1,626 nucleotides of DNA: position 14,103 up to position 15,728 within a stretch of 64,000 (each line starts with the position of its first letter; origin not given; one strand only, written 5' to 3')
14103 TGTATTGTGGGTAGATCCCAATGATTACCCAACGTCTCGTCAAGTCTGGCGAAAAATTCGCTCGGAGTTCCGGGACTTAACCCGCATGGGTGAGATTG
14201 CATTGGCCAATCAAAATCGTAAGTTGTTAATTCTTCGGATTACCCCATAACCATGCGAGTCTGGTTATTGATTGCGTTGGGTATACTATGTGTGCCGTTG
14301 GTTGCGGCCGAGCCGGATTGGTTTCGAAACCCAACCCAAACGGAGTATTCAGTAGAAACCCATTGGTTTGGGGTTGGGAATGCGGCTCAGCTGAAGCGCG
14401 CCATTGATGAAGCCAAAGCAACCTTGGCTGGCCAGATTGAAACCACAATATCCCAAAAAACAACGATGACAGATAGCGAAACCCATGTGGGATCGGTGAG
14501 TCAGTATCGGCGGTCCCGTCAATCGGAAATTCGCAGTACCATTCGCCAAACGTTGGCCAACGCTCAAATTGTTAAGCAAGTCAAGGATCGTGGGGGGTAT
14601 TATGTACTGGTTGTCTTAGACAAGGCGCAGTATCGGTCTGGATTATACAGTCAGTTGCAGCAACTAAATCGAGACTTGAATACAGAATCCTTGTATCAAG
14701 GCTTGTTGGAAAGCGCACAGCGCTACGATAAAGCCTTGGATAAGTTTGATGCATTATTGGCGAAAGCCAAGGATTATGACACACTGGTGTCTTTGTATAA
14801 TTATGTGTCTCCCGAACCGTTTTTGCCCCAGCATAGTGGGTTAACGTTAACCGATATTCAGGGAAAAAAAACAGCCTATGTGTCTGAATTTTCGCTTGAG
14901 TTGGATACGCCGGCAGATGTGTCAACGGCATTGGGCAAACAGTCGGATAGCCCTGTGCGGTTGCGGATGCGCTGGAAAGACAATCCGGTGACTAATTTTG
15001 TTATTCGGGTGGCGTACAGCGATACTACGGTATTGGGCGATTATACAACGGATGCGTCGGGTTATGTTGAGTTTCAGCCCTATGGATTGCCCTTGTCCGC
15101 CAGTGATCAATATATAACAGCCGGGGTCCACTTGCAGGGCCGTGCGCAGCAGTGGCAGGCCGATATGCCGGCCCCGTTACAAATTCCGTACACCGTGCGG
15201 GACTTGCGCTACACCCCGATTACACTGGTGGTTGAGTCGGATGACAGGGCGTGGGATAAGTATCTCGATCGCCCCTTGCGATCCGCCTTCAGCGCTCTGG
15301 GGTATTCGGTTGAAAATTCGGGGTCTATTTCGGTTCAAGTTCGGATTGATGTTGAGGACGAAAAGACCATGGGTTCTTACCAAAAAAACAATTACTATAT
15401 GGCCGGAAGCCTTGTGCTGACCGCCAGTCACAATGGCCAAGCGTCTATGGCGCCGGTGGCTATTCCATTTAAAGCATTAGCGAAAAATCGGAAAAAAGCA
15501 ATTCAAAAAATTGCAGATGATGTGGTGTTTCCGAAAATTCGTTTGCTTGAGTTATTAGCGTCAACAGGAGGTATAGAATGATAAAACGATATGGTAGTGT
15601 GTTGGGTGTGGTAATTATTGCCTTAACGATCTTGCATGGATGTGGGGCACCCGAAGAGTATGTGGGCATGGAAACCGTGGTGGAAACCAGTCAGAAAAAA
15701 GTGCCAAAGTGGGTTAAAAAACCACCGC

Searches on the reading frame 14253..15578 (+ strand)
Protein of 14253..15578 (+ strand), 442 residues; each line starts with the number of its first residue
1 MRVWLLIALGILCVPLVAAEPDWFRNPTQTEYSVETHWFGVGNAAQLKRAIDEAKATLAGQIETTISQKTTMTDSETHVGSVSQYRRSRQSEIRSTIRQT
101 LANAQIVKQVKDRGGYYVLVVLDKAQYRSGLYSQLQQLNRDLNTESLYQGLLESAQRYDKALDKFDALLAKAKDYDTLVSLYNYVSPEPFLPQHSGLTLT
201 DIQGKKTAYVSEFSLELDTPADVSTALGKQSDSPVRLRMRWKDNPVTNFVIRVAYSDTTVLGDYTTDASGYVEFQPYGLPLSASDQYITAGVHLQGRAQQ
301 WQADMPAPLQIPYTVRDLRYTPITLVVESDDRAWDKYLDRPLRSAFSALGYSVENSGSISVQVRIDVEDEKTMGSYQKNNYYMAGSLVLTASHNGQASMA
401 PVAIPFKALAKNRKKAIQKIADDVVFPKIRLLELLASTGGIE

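Call 58: search_protein_families(library=pfam, proteins=[window:14253-15578:+], max_evalue=0.00001)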
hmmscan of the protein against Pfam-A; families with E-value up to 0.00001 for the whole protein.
window:14253-15578:+ (442 aa): 1 family
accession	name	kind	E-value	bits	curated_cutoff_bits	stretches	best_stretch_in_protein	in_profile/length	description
PF02169.21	LPP20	-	2.9e-09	37.7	25.9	1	21-123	1-97/97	LPP20 lipoprotein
